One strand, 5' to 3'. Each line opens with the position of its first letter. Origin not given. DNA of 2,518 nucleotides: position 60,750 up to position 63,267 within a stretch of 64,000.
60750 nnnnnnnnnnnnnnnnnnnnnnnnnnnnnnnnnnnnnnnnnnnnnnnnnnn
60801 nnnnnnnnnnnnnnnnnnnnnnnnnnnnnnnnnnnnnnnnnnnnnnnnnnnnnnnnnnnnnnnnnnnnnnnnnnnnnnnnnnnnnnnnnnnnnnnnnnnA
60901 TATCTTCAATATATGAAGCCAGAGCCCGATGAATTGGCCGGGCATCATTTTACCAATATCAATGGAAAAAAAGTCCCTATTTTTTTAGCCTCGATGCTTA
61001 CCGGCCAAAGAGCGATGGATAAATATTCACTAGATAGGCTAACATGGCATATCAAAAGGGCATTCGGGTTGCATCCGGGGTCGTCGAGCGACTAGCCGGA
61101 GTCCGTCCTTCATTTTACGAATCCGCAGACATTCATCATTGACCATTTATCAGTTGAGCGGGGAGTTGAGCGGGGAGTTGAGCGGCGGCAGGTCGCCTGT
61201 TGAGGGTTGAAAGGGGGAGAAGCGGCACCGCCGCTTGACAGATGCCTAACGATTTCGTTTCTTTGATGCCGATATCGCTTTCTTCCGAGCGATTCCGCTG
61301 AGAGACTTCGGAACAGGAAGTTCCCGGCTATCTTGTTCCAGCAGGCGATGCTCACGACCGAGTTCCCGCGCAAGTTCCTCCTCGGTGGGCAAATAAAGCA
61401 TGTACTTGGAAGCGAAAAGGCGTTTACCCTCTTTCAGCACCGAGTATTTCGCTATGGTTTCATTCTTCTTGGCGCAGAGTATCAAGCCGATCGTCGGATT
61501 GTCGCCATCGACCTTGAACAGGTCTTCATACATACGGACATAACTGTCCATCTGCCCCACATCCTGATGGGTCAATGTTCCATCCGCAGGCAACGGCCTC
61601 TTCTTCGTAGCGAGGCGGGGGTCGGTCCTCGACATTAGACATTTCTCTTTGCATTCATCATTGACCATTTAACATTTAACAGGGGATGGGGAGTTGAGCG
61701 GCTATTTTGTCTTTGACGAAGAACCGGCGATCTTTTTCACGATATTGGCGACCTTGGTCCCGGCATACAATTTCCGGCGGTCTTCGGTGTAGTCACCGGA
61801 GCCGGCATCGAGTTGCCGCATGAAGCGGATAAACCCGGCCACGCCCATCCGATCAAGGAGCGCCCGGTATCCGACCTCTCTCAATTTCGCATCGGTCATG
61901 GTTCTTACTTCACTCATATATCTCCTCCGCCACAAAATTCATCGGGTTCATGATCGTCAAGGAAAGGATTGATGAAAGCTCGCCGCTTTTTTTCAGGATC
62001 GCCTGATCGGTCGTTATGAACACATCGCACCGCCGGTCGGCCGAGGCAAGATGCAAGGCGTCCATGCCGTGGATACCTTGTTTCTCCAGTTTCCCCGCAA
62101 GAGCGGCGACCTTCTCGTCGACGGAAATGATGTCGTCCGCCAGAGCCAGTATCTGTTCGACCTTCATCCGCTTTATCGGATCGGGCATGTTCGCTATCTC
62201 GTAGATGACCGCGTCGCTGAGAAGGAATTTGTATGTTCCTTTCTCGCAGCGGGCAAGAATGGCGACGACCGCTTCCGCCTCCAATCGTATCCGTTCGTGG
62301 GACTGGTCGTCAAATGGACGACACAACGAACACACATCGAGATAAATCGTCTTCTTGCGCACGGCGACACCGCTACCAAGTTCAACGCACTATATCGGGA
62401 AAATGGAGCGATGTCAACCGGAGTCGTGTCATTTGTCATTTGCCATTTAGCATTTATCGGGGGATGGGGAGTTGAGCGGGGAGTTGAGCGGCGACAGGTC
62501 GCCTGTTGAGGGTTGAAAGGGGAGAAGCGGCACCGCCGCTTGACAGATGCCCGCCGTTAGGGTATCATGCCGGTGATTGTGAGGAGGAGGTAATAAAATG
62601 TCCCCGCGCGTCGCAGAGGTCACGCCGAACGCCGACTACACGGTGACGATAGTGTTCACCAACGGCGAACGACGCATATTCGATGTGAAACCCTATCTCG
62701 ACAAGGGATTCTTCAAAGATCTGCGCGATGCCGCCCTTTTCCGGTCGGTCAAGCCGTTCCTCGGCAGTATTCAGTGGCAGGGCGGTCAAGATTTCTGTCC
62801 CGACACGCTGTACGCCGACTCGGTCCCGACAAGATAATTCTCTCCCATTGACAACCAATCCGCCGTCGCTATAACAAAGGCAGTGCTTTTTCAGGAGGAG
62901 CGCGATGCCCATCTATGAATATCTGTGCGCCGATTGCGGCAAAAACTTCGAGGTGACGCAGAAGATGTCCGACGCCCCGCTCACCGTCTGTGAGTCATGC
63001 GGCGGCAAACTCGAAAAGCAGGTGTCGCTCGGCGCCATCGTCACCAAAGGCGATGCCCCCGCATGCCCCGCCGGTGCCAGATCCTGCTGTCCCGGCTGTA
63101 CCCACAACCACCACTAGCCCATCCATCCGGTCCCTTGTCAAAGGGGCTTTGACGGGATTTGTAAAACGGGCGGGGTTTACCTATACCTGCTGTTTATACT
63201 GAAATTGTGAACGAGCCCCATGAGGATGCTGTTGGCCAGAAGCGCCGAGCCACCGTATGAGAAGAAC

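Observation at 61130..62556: Three copies of an about 120-bp MITE/REP-like element carrying hairpins and an outward TTGACA -35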

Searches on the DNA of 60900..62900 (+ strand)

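Call 8: search_rna_families(source=window, start=60900, end=62900, threshold=evalue, max_evalue=10)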
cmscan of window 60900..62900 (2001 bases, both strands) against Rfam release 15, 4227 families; matches with E-value up to 10: 4.
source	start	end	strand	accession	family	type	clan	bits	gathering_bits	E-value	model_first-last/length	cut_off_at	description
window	61410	61454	+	RF01299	SNORD2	Gene; snRNA; snoRNA; CD-box;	CL00072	18.7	37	3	1-69/69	no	Small nucleolar RNA SNORD2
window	61624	61666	-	RF00478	SCARNA6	Gene; snRNA; snoRNA; scaRNA;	-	17.4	68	0.028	1-265/265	no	Small Cajal body specific RNA 6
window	61079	61144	-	RF00478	SCARNA6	Gene; snRNA; snoRNA; scaRNA;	-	12.9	68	0.63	1-265/265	no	Small Cajal body specific RNA 6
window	61082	61143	-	RF01136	sR28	Gene; snRNA; snoRNA; CD-box;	-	12.5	39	3.6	1-55/55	no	Small nucleolar RNA sR28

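Call 44: search_dna_similar(query=window:62405-62575:+, collection=plasmids, mode=distant, max_evalue=0.01)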
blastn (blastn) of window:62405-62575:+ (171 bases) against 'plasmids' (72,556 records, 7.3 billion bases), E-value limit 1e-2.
No match.

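Call 45: search_dna_similar(query=window:62405-62575:+, collection=phages, mode=distant, max_evalue=0.01)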
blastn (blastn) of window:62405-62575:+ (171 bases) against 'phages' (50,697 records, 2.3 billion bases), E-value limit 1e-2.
No match.

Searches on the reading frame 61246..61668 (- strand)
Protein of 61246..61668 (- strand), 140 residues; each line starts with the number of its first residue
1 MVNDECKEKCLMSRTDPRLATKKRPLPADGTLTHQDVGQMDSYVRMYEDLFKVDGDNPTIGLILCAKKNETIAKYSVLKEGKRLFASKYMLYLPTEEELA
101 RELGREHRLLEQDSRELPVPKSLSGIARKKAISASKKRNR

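Call 9: search_protein_families(library=pfam, proteins=[window:61246-61668:-], max_evalue=0.01)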
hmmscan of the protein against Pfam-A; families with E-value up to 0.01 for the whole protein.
window:61246-61668:- (140 aa): 1 family
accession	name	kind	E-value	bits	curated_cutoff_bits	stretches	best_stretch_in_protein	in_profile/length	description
PF06250.17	YhcG_C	-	8e-19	68.4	32.5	1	30-103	81-156/157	YhcG PDDEXK nuclease domain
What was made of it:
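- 61246..61580 (-): 5'-truncated YhcG/DUF1016 PDDEXK nuclease pseudogene. Only profile positions 81-156 of 157 of the C-terminal domain remain. It is cut off at the B module. Pfam PF06250, E = 8e-19, residues 30-103 of the 140-aa ORF (call 9).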

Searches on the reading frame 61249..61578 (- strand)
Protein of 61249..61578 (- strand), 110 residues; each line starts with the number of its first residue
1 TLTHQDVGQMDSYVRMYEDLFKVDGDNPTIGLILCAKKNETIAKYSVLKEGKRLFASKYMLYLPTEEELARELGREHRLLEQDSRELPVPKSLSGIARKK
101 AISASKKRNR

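Call 51: find_homologous_proteins(query=window:61249-61578:-, max_evalue=1e-10)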
Query seq(110 aa) (110 aa): 1752 proteins with E <= 1e-10 among 1778 candidates; the best 120 are listed.
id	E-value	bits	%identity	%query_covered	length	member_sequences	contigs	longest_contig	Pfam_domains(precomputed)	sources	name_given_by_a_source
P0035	7.8e-58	211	100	92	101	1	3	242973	PF06250.18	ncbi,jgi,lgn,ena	-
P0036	1.0e-36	143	80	76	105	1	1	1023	PF06250.18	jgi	-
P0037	1.1e-35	140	82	59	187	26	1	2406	PF06250.18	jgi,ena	-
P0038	1.1e-35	140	83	63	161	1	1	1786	PF06250.18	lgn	-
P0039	2.0e-35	139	80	74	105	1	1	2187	PF06250.18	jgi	jgi:hypothetical protein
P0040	3.6e-35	138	70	84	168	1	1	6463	PF06250.18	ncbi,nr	ncbi:MAG: PDDEXK nuclease domain-containing protein [Deltaproteobacteria bacterium]|nr:PDDEXK nuclea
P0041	4.0e-35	138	82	66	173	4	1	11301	PF06250.18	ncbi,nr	ncbi:MAG: DUF1016 domain-containing protein [Deltaproteobacteria bacterium]|nr:DUF1016 domain-contai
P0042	4.3e-35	138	81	58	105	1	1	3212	PF06250.18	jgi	jgi:hypothetical protein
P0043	9.0e-35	137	80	58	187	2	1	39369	PF06250.18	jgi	jgi:hypothetical protein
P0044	1.1e-34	136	71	78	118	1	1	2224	PF06250.18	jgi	jgi:hypothetical protein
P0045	1.2e-34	136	83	58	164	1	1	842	PF06250.18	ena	-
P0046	1.3e-34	136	83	65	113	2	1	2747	PF06250.18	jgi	-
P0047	2.5e-34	135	80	58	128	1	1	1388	PF06250.18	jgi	-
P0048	2.6e-34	135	78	78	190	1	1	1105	PF06250.18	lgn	-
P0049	2.8e-34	135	66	92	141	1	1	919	PF06250.18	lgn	-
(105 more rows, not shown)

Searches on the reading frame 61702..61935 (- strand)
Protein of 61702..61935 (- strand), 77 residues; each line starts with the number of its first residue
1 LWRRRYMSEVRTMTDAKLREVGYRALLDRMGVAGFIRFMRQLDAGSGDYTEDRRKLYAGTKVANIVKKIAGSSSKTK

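Call 9: search_protein_families(library=pfam, proteins=[window:61702-61935:-], max_evalue=0.01)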
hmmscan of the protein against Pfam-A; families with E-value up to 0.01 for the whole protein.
window:61702-61935:- (77 aa): 0 families

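Call 60: search_protein_families(library=ncbifam, proteins=[window:61702-61935:-], max_evalue=0.1)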
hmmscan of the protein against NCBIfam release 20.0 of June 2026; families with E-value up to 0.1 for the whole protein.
window:61702-61935:- (77 aa): 0 families

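Call 61: search_protein_families(library=pfam, proteins=[window:61702-61935:-, L027:150-1373:+], max_evalue=1)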
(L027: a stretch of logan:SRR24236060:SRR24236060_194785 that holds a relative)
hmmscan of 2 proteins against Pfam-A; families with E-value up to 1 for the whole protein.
window:61702-61935:- (77 aa): 0 families

L027:150-1373:+ (407 aa): 7 families
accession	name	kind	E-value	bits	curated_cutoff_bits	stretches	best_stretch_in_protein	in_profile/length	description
PF13304.12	AAA_21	-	1.1e-30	108.2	27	1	46-354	2-302/304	AAA domain, putative AbiEii toxin, Type IV TA system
PF13175.12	AAA_15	-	6.5e-10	39.6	32.1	2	288-353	301-372/374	AAA ATPase domain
PF02463.25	SMC_N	-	4.8e-08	33.1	40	1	43-362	23-209/220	RecF/RecN/SMC N terminal domain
PF13476.12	AAA_23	-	0.00013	23.1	27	1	7-128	4-108/201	AAA domain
PF13401.12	AAA_22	-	0.0031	18.3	27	0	44-63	6-25/130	AAA domain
PF13555.12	AAA_29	-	0.045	13.9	27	1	44-67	23-46/61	P-loop containing region of AAA domain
PF00005.33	ABC_tran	-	0.13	13.3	25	1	40-63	8-31/137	ABC transporter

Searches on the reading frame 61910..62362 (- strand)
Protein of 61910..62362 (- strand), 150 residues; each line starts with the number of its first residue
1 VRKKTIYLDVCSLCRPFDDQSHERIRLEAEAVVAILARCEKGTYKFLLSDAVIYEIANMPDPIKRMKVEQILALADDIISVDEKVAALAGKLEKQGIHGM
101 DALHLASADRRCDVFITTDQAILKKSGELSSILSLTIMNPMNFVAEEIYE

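Call 9: search_protein_families(library=pfam, proteins=[window:61910-62362:-], max_evalue=0.01)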
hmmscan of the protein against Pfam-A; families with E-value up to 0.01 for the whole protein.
window:61910-62362:- (150 aa): 1 family
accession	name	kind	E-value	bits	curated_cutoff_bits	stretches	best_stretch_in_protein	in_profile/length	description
PF01850.27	PIN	-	1.4e-05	26.1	23.6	1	29-124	18-116/120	PIN domain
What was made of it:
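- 61702..62362 (-): PIN-domain gene (61910-62362) followed by a 71-77-aa partner gene (61702-61935), a putative toxin-antitoxin pair. The cassette, about 61610-62431, is 90.6% identical to L027 of a relative, where its neighbours are different. Pfam PIN, E = 1.4e-5 (call 9).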

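Call 11: find_encoding_contigs(protein=window:61910-62362:-, flank=10000, max_places=10)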
Protein window:61910-62362:- (150 aa): 3 contigs read that carry it; 1 place shown.
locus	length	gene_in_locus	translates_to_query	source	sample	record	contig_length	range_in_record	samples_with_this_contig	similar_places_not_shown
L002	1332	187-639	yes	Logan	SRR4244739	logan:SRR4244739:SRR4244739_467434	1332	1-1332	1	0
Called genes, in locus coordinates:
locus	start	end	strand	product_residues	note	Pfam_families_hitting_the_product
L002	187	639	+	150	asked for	PF01850:PIN (weak)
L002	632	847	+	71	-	-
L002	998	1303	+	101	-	PF06250:YhcG_C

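Call 60: search_protein_families(library=ncbifam, proteins=[window:61910-62362:-], max_evalue=0.1)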
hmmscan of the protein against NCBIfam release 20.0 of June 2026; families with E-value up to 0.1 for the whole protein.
window:61910-62362:- (150 aa): 2 families
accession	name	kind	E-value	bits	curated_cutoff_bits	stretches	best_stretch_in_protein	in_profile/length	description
NF000612.0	PRK00019.1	equivalog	0.017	14.7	70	0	2-17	29-44/72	50S ribosomal protein L31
NF011891.0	PRK15364.1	equivalog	0.019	14.9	350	1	61-134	102-174/196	SPI-2 type III secretion system translocon protein SseB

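Call 61: search_protein_families(library=pfam, proteins=[L027:150-1373:+], max_evalue=1)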
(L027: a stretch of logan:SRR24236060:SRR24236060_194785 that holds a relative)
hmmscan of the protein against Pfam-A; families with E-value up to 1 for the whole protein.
L027:150-1373:+ (407 aa): 7 families
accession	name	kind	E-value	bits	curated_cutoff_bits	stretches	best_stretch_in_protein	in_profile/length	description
PF13304.12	AAA_21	-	1.1e-30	108.2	27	1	46-354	2-302/304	AAA domain, putative AbiEii toxin, Type IV TA system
PF13175.12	AAA_15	-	6.5e-10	39.6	32.1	2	288-353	301-372/374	AAA ATPase domain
PF02463.25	SMC_N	-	4.8e-08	33.1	40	1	43-362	23-209/220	RecF/RecN/SMC N terminal domain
PF13476.12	AAA_23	-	0.00013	23.1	27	1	7-128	4-108/201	AAA domain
PF13401.12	AAA_22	-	0.0031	18.3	27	0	44-63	6-25/130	AAA domain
PF13555.12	AAA_29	-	0.045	13.9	27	1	44-67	23-46/61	P-loop containing region of AAA domain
PF00005.33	ABC_tran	-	0.13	13.3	25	1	40-63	8-31/137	ABC transporter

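Call 64: find_related_loci(query=window:61910-62362:-, collection=viral_contigs, flank=3000)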
Query window:61910-62362:- (150 aa) in viral_contigs; peptide patterns used: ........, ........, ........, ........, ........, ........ (x = any residue, [..] = any of these).
1 stretches matched a pattern, but none encodes a relative of the query by tblastn (E <= 1e-3).

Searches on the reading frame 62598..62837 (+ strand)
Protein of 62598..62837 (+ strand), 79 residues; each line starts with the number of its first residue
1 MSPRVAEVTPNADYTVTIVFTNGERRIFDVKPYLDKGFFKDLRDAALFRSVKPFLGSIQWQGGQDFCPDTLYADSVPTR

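Call 9: search_protein_families(library=pfam, proteins=[window:62598-62837:+], max_evalue=0.01)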
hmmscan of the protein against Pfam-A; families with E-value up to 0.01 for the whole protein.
window:62598-62837:+ (79 aa): 1 family
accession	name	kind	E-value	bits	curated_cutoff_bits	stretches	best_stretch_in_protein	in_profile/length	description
PF10387.14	DUF2442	-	1.6e-12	47.9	23.9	1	5-74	1-69/72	Protein of unknown function (DUF2442)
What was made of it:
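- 62598..62837 (+): DUF2442 gene, the last gene of the island. Pfam PF10387, E = 1.6e-12 (call 9).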

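Call 10: find_encoding_contigs(protein=window:62598-62837:+, flank=10000, max_places=10)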
Protein window:62598-62837:+ (79 aa): 5 contigs read that carry it; 1 place shown.
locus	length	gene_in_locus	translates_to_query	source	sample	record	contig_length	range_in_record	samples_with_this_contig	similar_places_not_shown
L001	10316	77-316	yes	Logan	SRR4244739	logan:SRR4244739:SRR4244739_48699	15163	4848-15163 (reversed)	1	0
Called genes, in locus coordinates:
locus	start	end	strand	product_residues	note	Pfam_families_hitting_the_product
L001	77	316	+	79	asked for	PF10387:DUF2442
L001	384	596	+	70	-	PF09723:Zn_ribbon_8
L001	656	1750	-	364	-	PF01098:FTSW_RODA_SPOVE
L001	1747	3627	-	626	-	PF03717:PBP_dimer, PF00905:Transpeptidase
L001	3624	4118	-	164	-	-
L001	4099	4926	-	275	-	PF04085:MreC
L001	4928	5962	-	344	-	PF00022:Actin (weak), PF06723:MreB_Mbl, PF00012:HSP70, PF14450:FtsA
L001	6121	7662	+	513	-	PF00309:Sigma54_AID, PF04963:Sigma54_CBD, PF04552:Sigma54_DBD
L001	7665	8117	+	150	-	PF00359:PTS_EIIA_2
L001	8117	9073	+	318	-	PF02603:Hpr_kinase_N, PF07475:Hpr_kinase_C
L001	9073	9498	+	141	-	PF03610:EIIA-man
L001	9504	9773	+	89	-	PF00381:PTS-HPr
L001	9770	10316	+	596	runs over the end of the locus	PF05524:PEP-utilisers_N, PF00391:PEP-utilizers, PF02896:PEP-utilizers_C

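Call 60: search_protein_families(library=ncbifam, proteins=[window:62598-62837:+], max_evalue=0.1)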
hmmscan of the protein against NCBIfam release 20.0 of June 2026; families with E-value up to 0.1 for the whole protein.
window:62598-62837:+ (79 aa): 0 families

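Call 61: search_protein_families(library=pfam, proteins=[L027:150-1373:+], max_evalue=1)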
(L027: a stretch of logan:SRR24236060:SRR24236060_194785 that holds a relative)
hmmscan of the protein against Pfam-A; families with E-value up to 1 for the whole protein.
L027:150-1373:+ (407 aa): 7 families
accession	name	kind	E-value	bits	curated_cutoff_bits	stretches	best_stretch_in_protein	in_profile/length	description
PF13304.12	AAA_21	-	1.1e-30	108.2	27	1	46-354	2-302/304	AAA domain, putative AbiEii toxin, Type IV TA system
PF13175.12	AAA_15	-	6.5e-10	39.6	32.1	2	288-353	301-372/374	AAA ATPase domain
PF02463.25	SMC_N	-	4.8e-08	33.1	40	1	43-362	23-209/220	RecF/RecN/SMC N terminal domain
PF13476.12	AAA_23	-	0.00013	23.1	27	1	7-128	4-108/201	AAA domain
PF13401.12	AAA_22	-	0.0031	18.3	27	0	44-63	6-25/130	AAA domain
PF13555.12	AAA_29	-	0.045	13.9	27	1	44-67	23-46/61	P-loop containing region of AAA domain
PF00005.33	ABC_tran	-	0.13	13.3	25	1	40-63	8-31/137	ABC transporter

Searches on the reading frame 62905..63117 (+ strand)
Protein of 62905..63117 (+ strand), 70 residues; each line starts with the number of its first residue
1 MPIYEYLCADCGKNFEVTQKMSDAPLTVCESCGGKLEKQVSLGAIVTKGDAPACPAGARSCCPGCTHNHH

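Call 9: search_protein_families(library=pfam, proteins=[window:62905-63117:+], max_evalue=0.01)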
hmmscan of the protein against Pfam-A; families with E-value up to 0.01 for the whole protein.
window:62905-63117:+ (70 aa): 4 families
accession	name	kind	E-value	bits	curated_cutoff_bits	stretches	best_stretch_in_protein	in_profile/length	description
PF09723.15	Zn_ribbon_8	-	4.5e-18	65.4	34.4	1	1-40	1-41/41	Zinc ribbon domain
PF23550.1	zf_Tbcl_Rhp7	-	0.0024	17.8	27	1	8-37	7-38/39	DNA repair protein rhp7 treble clef domain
PF24441.1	DUF7560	-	0.0032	17.6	27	1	2-34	2-35/44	Family of unknown function (DUF7560)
PF13453.11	Zn_ribbon_TFIIB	-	0.0066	16.3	22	1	8-34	2-27/41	Transcription factor zinc-finger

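Call 61: search_protein_families(library=pfam, proteins=[L027:150-1373:+], max_evalue=1)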
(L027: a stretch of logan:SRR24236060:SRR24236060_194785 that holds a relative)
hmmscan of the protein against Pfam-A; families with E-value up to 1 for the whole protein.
L027:150-1373:+ (407 aa): 7 families
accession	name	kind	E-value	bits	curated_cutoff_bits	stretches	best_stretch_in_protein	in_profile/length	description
PF13304.12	AAA_21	-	1.1e-30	108.2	27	1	46-354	2-302/304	AAA domain, putative AbiEii toxin, Type IV TA system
PF13175.12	AAA_15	-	6.5e-10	39.6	32.1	2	288-353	301-372/374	AAA ATPase domain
PF02463.25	SMC_N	-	4.8e-08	33.1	40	1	43-362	23-209/220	RecF/RecN/SMC N terminal domain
PF13476.12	AAA_23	-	0.00013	23.1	27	1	7-128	4-108/201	AAA domain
PF13401.12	AAA_22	-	0.0031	18.3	27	0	44-63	6-25/130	AAA domain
PF13555.12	AAA_29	-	0.045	13.9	27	1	44-67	23-46/61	P-loop containing region of AAA domain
PF00005.33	ABC_tran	-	0.13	13.3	25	1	40-63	8-31/137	ABC transporter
